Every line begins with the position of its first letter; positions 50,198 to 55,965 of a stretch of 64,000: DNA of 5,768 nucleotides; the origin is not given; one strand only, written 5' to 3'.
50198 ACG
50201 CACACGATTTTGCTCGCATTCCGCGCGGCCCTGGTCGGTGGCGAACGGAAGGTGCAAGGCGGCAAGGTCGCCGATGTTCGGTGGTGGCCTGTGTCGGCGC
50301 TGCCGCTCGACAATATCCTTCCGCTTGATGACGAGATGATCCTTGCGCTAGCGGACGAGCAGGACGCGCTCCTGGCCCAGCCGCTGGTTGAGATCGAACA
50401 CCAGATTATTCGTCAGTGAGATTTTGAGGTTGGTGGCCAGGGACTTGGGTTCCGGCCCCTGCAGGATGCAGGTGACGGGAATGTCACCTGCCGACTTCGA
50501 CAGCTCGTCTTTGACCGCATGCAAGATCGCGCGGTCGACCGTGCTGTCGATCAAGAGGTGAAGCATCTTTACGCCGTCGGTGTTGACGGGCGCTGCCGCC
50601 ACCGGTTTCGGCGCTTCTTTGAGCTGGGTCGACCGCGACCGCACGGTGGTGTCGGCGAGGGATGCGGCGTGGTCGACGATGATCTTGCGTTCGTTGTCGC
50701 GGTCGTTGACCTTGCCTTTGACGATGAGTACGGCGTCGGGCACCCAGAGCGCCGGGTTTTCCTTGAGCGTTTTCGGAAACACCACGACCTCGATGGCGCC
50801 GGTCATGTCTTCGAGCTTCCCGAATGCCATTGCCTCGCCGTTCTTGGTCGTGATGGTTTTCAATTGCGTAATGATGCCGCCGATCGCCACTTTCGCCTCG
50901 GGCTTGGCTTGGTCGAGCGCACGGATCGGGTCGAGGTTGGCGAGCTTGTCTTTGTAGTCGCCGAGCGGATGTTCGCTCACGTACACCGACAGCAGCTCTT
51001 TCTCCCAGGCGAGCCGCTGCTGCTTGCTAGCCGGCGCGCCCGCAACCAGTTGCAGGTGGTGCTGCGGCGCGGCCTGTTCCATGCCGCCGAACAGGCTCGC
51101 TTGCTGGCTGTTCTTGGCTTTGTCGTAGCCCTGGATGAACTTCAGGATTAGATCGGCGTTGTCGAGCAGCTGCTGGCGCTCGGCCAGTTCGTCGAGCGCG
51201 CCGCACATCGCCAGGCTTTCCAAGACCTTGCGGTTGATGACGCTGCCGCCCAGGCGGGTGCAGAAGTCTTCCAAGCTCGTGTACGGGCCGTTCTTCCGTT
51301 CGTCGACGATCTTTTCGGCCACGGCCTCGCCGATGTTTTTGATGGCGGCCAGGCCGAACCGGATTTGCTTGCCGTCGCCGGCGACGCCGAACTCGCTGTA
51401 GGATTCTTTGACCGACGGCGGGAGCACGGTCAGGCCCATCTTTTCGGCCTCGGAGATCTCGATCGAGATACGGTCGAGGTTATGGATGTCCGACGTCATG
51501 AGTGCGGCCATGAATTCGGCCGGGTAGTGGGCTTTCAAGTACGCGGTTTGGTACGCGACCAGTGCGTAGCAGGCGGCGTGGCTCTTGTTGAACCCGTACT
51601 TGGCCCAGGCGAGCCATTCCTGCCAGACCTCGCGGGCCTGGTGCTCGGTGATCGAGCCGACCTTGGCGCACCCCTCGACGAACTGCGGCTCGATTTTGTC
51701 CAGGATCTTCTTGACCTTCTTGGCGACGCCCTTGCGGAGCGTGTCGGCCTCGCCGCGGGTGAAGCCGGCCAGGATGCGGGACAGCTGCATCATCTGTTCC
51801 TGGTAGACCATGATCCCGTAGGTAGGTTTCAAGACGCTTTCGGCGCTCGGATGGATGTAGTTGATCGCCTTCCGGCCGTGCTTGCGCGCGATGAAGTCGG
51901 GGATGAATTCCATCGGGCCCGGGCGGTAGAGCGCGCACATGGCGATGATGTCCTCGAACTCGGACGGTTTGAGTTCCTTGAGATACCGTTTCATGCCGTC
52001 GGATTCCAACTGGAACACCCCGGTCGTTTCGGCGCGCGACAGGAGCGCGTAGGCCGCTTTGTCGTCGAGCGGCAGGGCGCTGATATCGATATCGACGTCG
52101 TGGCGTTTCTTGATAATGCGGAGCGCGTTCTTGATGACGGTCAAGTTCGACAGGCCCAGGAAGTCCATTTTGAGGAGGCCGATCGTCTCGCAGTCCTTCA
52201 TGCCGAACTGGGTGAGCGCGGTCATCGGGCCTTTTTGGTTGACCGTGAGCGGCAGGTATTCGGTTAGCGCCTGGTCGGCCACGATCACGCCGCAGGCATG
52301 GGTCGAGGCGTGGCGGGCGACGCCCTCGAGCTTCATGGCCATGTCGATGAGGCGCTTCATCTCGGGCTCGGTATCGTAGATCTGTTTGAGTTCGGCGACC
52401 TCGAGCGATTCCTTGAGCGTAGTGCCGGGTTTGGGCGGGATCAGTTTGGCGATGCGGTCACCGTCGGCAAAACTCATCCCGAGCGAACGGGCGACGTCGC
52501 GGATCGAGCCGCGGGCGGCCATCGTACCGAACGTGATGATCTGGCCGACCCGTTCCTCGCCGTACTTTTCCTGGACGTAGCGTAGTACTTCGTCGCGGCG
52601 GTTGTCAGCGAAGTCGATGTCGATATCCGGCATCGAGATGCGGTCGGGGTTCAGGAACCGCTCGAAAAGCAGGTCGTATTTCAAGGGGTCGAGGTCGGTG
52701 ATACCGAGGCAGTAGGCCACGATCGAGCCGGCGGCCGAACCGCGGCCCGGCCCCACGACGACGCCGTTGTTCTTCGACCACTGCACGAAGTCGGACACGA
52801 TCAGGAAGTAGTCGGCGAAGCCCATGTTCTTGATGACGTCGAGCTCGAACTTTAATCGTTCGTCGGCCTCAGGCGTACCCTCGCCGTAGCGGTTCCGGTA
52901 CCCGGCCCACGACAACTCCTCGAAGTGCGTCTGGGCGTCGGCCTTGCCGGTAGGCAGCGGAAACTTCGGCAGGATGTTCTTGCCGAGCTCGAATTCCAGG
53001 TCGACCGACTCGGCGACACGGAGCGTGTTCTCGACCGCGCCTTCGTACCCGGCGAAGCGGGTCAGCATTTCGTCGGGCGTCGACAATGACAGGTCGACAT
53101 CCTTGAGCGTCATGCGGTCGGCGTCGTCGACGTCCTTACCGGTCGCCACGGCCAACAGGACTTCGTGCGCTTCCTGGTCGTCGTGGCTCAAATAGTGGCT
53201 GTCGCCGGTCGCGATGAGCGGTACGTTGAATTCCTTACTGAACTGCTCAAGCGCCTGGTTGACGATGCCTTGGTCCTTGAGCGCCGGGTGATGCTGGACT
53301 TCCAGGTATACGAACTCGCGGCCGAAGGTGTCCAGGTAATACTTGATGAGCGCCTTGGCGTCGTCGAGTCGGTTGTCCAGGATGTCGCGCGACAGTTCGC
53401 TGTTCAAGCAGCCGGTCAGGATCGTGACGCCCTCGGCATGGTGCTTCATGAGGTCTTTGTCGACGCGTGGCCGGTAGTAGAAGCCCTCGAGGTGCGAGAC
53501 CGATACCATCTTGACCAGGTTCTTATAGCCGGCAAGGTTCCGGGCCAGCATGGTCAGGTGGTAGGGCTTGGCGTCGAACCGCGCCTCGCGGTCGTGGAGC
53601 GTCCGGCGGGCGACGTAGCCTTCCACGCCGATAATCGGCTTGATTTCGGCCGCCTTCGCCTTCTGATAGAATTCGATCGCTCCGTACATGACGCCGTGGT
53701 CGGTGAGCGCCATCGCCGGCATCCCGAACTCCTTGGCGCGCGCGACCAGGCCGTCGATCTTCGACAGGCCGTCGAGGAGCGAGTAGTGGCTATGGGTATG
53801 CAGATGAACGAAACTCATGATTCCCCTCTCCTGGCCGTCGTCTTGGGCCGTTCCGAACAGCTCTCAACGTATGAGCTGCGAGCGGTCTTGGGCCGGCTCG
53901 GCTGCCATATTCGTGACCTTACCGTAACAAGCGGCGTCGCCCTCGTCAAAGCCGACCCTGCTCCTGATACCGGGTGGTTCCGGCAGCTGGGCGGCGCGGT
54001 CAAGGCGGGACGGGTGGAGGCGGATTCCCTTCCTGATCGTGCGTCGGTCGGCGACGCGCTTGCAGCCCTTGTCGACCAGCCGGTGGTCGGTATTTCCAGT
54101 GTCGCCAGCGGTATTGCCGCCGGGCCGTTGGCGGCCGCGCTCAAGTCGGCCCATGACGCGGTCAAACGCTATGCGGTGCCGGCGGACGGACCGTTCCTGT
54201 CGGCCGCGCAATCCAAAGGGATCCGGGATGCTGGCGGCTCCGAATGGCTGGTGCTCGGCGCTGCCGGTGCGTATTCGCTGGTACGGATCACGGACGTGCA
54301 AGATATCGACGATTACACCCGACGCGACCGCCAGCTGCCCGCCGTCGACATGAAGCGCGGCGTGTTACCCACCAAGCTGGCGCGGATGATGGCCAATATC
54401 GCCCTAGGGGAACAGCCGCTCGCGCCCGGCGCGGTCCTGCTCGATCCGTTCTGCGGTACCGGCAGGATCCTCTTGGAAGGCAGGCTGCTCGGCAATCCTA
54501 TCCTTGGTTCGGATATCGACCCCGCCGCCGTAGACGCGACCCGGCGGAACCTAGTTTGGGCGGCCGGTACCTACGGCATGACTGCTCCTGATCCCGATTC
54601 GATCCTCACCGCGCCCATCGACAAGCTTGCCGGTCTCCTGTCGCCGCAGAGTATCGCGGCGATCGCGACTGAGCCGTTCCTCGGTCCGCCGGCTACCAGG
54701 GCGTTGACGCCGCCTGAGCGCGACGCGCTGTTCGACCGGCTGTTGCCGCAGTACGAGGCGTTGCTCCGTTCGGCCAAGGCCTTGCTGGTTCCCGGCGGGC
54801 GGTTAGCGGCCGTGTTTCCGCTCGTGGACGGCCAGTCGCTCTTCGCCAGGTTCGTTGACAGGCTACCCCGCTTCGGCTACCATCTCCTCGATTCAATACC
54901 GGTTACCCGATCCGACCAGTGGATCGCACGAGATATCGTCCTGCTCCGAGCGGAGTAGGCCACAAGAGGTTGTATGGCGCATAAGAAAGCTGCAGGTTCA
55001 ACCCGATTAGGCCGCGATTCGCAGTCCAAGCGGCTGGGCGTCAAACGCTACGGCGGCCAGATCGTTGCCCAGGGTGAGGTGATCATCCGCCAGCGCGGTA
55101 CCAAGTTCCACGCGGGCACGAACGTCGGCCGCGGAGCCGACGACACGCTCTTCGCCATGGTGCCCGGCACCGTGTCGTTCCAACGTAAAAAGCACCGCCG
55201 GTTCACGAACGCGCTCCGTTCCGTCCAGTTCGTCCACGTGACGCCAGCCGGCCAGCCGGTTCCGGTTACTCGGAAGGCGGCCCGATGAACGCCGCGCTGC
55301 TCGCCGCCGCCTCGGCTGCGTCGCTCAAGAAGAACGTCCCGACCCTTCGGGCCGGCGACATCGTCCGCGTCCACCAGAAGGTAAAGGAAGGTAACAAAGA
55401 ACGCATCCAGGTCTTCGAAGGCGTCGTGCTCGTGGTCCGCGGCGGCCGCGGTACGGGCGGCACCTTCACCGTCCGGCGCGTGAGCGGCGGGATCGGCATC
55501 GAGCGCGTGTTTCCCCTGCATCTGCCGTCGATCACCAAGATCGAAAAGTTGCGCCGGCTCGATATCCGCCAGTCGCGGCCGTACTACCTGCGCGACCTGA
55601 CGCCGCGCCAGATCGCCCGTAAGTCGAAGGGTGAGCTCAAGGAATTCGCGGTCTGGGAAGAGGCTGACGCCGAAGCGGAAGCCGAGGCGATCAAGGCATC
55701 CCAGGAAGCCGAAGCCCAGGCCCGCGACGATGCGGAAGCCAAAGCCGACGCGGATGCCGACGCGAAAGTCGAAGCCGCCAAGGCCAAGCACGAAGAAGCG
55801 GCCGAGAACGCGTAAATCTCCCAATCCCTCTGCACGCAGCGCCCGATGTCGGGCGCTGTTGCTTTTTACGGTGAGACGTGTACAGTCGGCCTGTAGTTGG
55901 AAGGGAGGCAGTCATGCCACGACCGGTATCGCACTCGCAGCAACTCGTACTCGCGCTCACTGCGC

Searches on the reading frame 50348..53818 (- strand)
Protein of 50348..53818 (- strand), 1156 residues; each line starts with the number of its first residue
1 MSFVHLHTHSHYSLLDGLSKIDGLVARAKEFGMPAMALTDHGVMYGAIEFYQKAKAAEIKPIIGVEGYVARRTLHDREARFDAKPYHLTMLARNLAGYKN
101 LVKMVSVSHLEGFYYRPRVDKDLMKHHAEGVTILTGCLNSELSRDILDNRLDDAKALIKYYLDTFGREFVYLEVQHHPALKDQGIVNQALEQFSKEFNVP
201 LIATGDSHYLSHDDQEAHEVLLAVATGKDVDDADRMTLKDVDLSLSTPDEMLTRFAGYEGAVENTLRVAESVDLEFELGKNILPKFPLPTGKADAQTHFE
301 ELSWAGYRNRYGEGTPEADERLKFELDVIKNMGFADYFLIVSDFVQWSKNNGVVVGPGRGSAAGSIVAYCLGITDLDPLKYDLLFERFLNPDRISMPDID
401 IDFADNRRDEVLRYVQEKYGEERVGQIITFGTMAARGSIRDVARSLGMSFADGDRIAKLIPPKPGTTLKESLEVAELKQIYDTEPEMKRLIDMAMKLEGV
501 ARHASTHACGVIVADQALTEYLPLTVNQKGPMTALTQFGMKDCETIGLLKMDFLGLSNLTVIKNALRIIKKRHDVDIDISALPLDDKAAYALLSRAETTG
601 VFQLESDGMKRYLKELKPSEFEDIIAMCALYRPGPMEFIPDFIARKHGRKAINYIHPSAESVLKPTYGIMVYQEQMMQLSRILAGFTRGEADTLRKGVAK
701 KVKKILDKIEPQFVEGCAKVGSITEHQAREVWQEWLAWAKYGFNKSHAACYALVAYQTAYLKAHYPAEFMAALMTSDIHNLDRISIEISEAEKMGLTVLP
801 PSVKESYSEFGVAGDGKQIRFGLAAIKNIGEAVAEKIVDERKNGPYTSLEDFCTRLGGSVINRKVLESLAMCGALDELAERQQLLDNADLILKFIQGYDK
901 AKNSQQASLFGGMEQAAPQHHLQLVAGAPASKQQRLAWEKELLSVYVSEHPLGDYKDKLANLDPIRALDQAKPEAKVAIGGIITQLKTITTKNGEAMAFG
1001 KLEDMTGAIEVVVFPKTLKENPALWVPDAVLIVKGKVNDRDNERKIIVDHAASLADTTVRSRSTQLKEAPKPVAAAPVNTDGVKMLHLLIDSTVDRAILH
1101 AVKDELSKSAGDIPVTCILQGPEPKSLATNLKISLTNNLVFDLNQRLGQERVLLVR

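Call 56: search_protein_families(library=pfam, proteins=[window:50348-53818:-])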
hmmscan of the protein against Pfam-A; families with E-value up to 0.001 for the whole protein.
window:50348-53818:- (1156 aa): 6 families
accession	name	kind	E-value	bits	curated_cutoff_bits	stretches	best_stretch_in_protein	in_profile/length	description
PF07733.18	DNA_pol3_alpha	-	4.4e-103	344.9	23.9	1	298-555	2-260/260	Bacterial DNA polymerase III alpha NTPase domain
PF17657.6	DNA_pol3_finger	-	3e-63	212.5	22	1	558-719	1-164/166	Bacterial DNA polymerase III alpha subunit finger domain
PF02811.25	PHP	-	1.5e-53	181.9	26.4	1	5-177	1-164/164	PHP domain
PF14579.12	HHH_6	-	3.9e-28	97.9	25.6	1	795-883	1-89/90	Helix-hairpin-helix motif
PF01336.31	tRNA_anti-codon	-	2e-10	40.9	27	1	977-1050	1-71/75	OB-fold nucleic acid binding domain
PF12836.13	HHH_3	-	0.00095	19.7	27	0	823-852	16-46/65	Helix-hairpin-helix motif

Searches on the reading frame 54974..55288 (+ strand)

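Call 56: search_protein_families(library=pfam, proteins=[window:54974-55288:+])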
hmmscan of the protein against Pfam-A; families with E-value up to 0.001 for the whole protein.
window:54974-55288:+ (104 aa): 1 family
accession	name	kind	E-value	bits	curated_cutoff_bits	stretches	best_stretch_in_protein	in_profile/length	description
PF01016.24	Ribosomal_L27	-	2.5e-34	117.6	20.5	1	2-78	1-77/79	Ribosomal L27 protein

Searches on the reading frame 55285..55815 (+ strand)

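Call 56: search_protein_families(library=pfam, proteins=[window:55285-55815:+])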
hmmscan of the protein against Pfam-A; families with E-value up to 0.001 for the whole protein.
window:55285-55815:+ (176 aa): 1 family
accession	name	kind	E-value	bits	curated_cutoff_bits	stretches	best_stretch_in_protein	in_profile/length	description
PF01245.26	Ribosomal_L19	-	3.6e-34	117.5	22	1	7-110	4-106/111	Ribosomal protein L19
